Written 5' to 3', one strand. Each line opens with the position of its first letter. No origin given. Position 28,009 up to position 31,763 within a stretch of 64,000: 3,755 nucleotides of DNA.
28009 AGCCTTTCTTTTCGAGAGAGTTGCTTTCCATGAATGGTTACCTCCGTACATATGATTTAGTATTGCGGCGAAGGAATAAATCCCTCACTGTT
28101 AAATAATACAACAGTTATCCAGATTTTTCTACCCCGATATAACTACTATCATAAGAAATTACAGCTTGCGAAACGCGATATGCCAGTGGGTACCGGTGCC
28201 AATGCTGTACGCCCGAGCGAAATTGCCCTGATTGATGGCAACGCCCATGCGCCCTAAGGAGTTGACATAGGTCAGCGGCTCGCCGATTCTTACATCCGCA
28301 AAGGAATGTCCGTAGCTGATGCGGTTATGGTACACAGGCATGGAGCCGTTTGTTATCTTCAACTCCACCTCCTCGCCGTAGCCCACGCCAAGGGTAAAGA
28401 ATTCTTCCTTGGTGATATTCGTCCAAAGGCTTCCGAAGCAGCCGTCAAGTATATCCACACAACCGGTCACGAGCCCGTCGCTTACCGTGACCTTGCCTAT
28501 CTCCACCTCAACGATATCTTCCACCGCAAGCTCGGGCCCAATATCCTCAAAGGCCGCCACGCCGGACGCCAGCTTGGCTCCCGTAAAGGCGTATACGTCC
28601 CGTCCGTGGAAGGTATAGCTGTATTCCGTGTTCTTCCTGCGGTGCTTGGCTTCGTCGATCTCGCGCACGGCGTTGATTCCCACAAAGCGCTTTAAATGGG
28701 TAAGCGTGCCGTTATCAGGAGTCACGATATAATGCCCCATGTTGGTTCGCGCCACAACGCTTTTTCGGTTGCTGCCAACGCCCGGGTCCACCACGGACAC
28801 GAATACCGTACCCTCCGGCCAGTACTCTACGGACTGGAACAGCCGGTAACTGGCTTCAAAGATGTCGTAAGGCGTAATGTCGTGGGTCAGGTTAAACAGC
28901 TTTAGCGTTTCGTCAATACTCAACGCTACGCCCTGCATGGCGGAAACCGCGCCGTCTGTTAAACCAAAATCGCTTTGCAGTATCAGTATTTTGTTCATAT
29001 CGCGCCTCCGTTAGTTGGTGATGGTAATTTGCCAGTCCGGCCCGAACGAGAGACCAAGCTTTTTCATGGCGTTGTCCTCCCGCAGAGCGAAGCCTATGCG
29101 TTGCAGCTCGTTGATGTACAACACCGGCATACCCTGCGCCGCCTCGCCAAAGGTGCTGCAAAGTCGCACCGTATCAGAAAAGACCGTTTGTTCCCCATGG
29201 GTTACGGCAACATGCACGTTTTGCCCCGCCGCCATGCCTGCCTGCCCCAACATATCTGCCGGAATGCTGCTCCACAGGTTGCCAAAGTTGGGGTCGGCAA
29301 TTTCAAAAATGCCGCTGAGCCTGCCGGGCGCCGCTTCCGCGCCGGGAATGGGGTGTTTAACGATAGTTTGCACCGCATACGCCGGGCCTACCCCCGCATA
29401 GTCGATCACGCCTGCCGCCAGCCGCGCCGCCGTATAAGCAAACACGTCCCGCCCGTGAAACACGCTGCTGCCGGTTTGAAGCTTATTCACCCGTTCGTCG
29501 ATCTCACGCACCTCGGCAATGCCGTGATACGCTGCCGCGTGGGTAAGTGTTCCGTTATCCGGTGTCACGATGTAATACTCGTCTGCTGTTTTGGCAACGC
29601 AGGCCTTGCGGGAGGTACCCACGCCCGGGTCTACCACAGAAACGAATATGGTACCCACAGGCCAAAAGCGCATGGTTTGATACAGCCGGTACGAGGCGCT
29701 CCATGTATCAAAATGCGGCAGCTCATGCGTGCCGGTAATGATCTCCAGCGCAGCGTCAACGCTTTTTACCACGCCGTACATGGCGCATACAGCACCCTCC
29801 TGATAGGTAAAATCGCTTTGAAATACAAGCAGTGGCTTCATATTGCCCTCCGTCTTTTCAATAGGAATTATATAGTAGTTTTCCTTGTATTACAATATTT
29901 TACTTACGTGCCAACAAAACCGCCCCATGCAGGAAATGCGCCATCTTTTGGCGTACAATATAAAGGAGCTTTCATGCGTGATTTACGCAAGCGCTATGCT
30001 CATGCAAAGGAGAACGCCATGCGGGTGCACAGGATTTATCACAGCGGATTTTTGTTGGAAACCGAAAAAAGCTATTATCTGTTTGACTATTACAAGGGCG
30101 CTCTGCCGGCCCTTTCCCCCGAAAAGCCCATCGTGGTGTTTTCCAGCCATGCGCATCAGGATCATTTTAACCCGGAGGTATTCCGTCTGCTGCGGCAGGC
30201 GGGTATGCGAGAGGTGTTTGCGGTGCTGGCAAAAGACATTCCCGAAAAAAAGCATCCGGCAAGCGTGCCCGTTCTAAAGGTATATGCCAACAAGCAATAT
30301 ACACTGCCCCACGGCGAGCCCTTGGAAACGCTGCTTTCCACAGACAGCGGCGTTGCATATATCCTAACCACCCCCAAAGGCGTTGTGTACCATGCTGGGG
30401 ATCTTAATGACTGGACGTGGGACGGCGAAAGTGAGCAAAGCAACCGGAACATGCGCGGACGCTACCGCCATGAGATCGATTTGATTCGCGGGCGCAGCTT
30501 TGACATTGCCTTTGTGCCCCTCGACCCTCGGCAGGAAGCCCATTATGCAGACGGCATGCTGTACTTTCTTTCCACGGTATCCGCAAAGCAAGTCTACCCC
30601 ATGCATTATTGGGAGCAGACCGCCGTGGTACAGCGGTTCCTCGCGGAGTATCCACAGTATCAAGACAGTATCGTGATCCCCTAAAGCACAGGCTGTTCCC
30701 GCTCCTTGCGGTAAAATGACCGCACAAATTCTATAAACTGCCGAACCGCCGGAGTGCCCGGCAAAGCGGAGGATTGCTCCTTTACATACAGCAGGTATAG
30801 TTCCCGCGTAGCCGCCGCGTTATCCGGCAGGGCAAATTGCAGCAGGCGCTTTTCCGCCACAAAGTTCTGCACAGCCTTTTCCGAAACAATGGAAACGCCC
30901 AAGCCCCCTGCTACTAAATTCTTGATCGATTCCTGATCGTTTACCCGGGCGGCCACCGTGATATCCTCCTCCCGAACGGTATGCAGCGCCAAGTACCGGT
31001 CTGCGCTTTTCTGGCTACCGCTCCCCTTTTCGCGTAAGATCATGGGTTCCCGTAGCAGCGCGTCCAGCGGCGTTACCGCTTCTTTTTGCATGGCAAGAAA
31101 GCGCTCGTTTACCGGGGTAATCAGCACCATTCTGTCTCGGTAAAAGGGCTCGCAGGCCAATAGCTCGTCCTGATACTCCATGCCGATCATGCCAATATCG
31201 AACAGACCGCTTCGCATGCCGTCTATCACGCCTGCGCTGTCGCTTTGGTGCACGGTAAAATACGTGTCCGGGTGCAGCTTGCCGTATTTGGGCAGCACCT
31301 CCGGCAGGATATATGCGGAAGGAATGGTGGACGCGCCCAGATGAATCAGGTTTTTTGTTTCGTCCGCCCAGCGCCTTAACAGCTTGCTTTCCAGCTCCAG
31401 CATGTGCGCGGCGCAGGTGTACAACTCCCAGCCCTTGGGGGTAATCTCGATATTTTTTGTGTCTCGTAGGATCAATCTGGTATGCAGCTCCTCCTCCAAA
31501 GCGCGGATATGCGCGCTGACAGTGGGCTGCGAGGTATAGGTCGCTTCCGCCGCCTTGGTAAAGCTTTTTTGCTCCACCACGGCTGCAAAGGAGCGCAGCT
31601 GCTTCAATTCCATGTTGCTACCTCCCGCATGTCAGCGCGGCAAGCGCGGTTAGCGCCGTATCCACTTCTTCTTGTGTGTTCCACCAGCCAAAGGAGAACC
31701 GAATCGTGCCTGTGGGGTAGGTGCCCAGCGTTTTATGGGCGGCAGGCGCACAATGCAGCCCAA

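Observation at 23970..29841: Two tandem DUF62 SAM-hydrolase paralogues are linked to a dedicated ECF transporter and an FGase-family amidohydrolase, possibly an uncharacterised uptake and salvage system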

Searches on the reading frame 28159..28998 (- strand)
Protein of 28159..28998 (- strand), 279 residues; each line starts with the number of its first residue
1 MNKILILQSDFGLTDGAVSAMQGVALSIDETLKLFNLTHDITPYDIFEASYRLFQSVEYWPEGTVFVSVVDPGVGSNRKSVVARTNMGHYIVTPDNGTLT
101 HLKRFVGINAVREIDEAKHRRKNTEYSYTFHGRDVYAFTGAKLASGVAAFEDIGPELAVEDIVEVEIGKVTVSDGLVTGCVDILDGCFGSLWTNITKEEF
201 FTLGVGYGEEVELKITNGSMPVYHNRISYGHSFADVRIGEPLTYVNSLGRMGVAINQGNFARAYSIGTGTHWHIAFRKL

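Call 3: search_protein_families(library=pfam, proteins=[window:28159-28998:-])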
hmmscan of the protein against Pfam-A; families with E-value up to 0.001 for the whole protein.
window:28159-28998:- (279 aa): 2 families
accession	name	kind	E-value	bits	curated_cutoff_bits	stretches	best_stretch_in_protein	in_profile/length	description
PF01887.21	SAM_HAT_N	-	4.9e-49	166.3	26.3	1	6-154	2-145/145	SAM hydroxide adenosyltransferase N-terminal domain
PF20257.3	SAM_HAT_C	-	3.2e-20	72.7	25.5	1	179-272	1-83/84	SAM hydroxide adenosyltransferase C-terminal domain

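Call 4: search_protein_families(library=ncbifam, proteins=[window:28159-28998:-])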
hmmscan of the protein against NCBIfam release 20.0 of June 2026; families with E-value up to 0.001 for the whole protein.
window:28159-28998:- (279 aa): 3 families
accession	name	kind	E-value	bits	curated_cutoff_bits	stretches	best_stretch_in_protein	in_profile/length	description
NF058624.1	RSAMHdlseTHET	equivalog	3e-42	145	350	1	7-270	5-245/250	(R)-S-adenosyl-L-methionine hydrolase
NF053629.1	RSAMPyrc0463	equivalog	6.6e-36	124.2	470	1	6-271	3-250/256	(R)-S-adenosyl-L-methionine hydrolase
TIGR04507.1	fluorinase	equivalog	2.5e-30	105.8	400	2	88-271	101-280/286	adenosyl-fluoride synthase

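Call 47: search_solved_structures(query=window:28159-28998:-, max_evalue=0.001, show_alignments=2)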
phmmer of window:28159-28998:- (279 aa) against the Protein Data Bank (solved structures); distinct sequences matched with E-value up to 0.001: 16.
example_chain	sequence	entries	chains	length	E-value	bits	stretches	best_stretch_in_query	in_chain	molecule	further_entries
2zbu_A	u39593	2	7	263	1.7e-35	126.1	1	9-271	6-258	Uncharacterized conserved protein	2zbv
7ccg_A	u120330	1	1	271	1.3e-34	123.2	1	4-270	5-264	DNA-directed RNA polymerase subunit delta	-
2wr8_A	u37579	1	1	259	1.6e-29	106.6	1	4-267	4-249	PUTATIVE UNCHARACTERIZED PROTEIN PH0463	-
1wu8_A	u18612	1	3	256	2.4e-29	106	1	5-267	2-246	hypothetical protein PH0463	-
2f4n_A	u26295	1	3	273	3.4e-29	105.5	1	4-144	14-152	Hypothetical protein MJ1651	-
22uy_A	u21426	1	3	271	1.2e-28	103.7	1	4-144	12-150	(R)-S-adenosyl-L-methionine hydrolase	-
2q6o_A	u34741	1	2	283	2.3e-28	102.8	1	4-269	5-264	Hypothetical Protein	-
2q6i_A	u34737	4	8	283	3.1e-28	102.3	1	4-269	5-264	Hypothetical protein | chlorinase | Adenosyl-chloride synthase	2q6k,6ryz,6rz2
2q6l_A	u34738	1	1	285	1.6e-27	100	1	4-269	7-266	Hypothetical protein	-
2v7t_A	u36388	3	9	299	2.7e-27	99.2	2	88-270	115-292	5'-FLUORO-5'-DEOXYADENOSINE SYNTHASE | 5'-FLUORO-5'-DEOXY ADENOSINE SYNTHETASE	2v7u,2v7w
1rqp_A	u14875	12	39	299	1.9e-26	96.5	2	88-270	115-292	5'-fluoro-5'-deoxyadenosine synthase | 5'-FLUORO-5'-DEOXY-ADENOSINE SYNTHASE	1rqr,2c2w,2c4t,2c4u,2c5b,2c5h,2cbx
2v7x_A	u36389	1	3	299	1.9e-26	96.5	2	88-270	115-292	5'-FLUORO-5'-DEOXYADENOSINE SYNTHASE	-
5lmz_A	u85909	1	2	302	5.1e-26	95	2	87-271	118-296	Fluorinase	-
5b6i_A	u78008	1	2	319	6.6e-26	94.7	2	87-271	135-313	Fluorinase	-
7xto_A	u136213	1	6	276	2.5e-25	92.8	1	4-263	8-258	soil bacterial derived chlorinase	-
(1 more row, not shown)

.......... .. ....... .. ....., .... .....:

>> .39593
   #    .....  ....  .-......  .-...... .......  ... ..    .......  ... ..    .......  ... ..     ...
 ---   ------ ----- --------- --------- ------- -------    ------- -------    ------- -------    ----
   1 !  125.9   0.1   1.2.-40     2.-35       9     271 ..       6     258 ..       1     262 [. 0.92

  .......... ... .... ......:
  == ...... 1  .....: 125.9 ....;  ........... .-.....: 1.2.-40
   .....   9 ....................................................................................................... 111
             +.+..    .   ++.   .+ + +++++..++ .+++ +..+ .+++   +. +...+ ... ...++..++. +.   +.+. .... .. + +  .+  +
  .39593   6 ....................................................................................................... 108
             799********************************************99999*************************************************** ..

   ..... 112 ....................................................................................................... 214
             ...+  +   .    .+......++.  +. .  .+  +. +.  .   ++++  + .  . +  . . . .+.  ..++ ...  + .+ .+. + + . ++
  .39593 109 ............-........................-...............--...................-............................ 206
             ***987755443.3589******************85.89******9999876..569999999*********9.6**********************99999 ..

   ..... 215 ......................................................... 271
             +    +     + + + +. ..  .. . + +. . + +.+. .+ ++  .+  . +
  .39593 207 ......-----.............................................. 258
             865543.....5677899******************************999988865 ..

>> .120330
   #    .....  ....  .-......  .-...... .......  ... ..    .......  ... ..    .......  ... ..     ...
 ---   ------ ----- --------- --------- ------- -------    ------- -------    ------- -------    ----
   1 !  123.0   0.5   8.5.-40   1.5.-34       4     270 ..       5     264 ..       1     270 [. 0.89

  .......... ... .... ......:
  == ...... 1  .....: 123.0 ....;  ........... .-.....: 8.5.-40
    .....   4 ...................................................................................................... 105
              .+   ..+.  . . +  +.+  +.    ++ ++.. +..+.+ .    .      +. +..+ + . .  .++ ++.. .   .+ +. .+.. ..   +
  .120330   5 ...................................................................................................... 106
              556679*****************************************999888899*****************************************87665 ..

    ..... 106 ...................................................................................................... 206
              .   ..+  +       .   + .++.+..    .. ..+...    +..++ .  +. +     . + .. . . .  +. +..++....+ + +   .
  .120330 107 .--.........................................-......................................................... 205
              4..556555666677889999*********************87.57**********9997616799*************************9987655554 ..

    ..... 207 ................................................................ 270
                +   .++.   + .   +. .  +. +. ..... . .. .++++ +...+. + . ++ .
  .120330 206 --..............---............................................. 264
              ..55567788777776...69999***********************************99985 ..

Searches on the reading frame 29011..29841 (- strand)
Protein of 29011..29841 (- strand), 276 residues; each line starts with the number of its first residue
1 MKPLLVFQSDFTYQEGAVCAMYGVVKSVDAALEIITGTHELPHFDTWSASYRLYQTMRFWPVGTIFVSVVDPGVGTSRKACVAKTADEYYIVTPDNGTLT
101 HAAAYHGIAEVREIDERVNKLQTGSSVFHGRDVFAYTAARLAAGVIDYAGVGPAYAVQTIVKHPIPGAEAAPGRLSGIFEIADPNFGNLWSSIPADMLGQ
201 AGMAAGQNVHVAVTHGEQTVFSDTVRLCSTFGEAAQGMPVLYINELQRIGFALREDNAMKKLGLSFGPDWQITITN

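Call 3: search_protein_families(library=pfam, proteins=[window:29011-29841:-])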
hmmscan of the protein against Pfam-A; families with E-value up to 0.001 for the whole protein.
window:29011-29841:- (276 aa): 2 families
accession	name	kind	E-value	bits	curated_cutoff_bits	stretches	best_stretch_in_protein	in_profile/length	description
PF01887.21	SAM_HAT_N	-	3.3e-45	153.9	26.3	1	6-147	2-140/145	SAM hydroxide adenosyltransferase N-terminal domain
PF20257.3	SAM_HAT_C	-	1.2e-14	54.8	25.5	1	182-271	6-84/84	SAM hydroxide adenosyltransferase C-terminal domain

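Call 4: search_protein_families(library=ncbifam, proteins=[window:29011-29841:-])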
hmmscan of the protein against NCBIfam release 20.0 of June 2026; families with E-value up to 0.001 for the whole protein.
window:29011-29841:- (276 aa): 3 families
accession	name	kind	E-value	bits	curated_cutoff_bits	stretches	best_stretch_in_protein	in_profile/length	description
NF058624.1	RSAMHdlseTHET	equivalog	1.6e-35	122.9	350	1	6-268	4-245/250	(R)-S-adenosyl-L-methionine hydrolase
NF053629.1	RSAMPyrc0463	equivalog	5.4e-20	72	470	1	7-162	4-159/256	(R)-S-adenosyl-L-methionine hydrolase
TIGR04507.1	fluorinase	equivalog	4.1e-17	62.4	400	1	87-247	101-258/286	adenosyl-fluoride synthase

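Call 48: search_solved_structures(query=window:29011-29841:-, max_evalue=0.001, show_alignments=1)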
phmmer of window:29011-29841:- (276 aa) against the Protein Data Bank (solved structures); distinct sequences matched with E-value up to 0.001: 16.
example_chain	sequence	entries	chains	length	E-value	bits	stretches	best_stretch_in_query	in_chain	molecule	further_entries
2zbu_A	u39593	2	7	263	4.2e-31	111.4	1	7-214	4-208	Uncharacterized conserved protein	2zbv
2q6o_A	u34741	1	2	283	1.3e-28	103.2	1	4-264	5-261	Hypothetical Protein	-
2q6i_A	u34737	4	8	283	1.8e-28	102.8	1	4-264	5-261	Hypothetical protein | chlorinase | Adenosyl-chloride synthase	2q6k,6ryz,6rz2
2q6l_A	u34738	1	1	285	9e-28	100.5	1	4-264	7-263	Hypothetical protein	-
7ccg_A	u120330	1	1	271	5.8e-26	94.6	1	2-268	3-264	DNA-directed RNA polymerase subunit delta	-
7xto_A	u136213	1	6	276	1.9e-24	89.6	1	5-269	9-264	soil bacterial derived chlorinase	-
2cw5_A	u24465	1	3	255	6.2e-22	81.3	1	3-267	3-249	Bacterial fluorinating enzyme homolog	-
2f4n_A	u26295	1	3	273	6.1e-20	74.8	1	4-141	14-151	Hypothetical protein MJ1651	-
22uy_A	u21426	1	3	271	2.2e-19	73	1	4-141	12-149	(R)-S-adenosyl-L-methionine hydrolase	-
5lmz_A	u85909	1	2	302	2.8e-19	72.6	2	88-247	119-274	Fluorinase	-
5b6i_A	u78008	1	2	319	3.1e-19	72.5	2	88-246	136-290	Fluorinase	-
2v7t_A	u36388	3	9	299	1.9e-17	66.6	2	85-246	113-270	5'-FLUORO-5'-DEOXYADENOSINE SYNTHASE | 5'-FLUORO-5'-DEOXY ADENOSINE SYNTHETASE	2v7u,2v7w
2wr8_A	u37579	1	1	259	9.9e-17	64.3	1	9-165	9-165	PUTATIVE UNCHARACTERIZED PROTEIN PH0463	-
1rqp_A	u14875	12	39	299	1.1e-16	64.1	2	85-246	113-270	5'-fluoro-5'-deoxyadenosine synthase | 5'-FLUORO-5'-DEOXY-ADENOSINE SYNTHASE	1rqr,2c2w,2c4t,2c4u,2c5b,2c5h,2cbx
1wu8_A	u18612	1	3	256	1.2e-16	64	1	10-165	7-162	hypothetical protein PH0463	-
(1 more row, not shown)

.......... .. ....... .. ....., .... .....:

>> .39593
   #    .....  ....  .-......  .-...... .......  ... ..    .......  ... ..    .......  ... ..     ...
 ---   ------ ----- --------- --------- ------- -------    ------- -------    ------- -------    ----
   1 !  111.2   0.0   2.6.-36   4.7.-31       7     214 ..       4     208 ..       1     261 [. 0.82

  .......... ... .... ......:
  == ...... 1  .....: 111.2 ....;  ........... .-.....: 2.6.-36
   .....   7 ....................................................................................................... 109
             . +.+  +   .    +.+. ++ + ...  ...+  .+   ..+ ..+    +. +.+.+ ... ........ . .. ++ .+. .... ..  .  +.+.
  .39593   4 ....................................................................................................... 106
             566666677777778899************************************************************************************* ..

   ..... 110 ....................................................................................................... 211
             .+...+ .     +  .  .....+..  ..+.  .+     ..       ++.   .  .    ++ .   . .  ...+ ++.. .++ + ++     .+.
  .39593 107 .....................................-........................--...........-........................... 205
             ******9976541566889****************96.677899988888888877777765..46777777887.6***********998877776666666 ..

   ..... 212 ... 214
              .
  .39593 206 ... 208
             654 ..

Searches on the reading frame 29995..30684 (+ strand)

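Call 3: search_protein_families(library=pfam, proteins=[window:29995-30684:+])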
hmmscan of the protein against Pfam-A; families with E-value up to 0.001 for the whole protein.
window:29995-30684:+ (229 aa): 2 families
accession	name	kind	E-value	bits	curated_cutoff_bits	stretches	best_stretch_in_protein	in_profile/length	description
PF13483.12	Lactamase_B_3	-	5.7e-07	30.1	24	1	14-138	5-112/160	Beta-lactamase superfamily domain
PF12706.13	Lactamase_B_2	-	6.4e-05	23.1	27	1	41-205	27-200/200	Beta-lactamase superfamily domain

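Call 4: search_protein_families(library=ncbifam, proteins=[window:29995-30684:+])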
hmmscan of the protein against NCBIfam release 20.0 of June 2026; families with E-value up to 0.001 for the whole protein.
window:29995-30684:+ (229 aa): 1 family
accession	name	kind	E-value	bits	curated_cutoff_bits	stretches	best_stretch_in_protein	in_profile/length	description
NF001911.0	PRK00685.1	equivalog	0.00066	19.2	144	0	161-206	150-195/228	metal-dependent hydrolase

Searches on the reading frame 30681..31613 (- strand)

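Call 3: search_protein_families(library=pfam, proteins=[window:30681-31613:-])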
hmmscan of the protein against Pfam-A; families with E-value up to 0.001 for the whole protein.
window:30681-31613:- (310 aa): 3 families
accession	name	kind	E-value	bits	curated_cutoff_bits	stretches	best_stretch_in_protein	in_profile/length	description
PF03466.25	LysR_substrate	-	1.3e-37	129.6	28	1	85-299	3-206/209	LysR substrate binding domain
PF00126.33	HTH_1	-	2.3e-20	72.7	26.6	1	3-61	1-59/60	Bacterial regulatory helix-turn-helix protein, lysR family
PF12727.12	PBP_like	-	2.7e-05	23.8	27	1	112-238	6-144/193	PBP superfamily domain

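Call 4: search_protein_families(library=ncbifam, proteins=[window:30681-31613:-])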
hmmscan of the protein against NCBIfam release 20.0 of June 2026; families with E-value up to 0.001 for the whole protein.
window:30681-31613:- (310 aa): 52 families (the best 25 are shown)
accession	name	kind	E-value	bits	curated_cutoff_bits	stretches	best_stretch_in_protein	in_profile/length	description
NF040786.1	LysR_Sec_metab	equivalog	5.9e-83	278.3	250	1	1-299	1-296/298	selenium metabolism-associated LysR family transcriptional regulator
TIGR03339.1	phn_lysR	subfamily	3e-37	128.4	341.1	1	5-295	1-277/279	aminoethylphosphonate catabolism associated LysR family transcriptional regulator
NF040889.1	trans_reg_YeiE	equivalog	1.1e-36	126.6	480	1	2-281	4-274/288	DNA-binding transcriptional regulator YeiE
NF008095.0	PRK10837.1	subfamily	6.3e-33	114.2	281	1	2-280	4-273/290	LysR family transcriptional regulator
NF045990.1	TransRegCbbRRhodb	equivalog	1.6e-31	109.5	450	1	2-294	7-296/304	LysR family regulator CbbR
NF053705.1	TransRegGltCGpos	equivalog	3.3e-31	108.6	350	1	1-303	1-295/300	glutamate biosynthesis transcriptional regulator GltC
NF047520.1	trans_act_CidR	equivalog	4.1e-30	105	415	1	1-299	1-290/292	cidABC operon transcriptional activator CidR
NF008722.0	PRK11716.1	equivalog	3.5e-28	98.4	246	1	1-260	1-258/293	HTH-type transcriptional activator IlvY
NF007385.0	PRK09906.1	equivalog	1.3e-27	96.8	356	1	1-303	1-293/296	DNA-binding transcriptional regulator HcaR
NF047711.1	PutUtilRegPtrR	equivalog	1.6e-25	89.8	400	1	1-282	1-272/283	putrescine utilization regulator PtrR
NF008361.0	PRK11151.1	equivalog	5.7e-24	84.9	329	1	1-276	1-272/305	DNA-binding transcriptional regulator OxyR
NF009324.0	PRK12679.1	equivalog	1.4e-23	83.5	491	1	11-251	12-251/316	HTH-type transcriptional regulator Cbl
NF009327.0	PRK12684.1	subfamily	1.9e-23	83.2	402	1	1-249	1-249/313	CysB family HTH-type transcriptional regulator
NF008416.0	PRK11242.1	equivalog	3.7e-23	82.3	277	1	1-302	1-292/300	transcriptional regulator CynR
NF045775.1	acetoin_reg_AlsR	exception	9.1e-22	77.9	430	1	1-297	1-288/290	acetoin biosynthesis transcriptional regulator AlsR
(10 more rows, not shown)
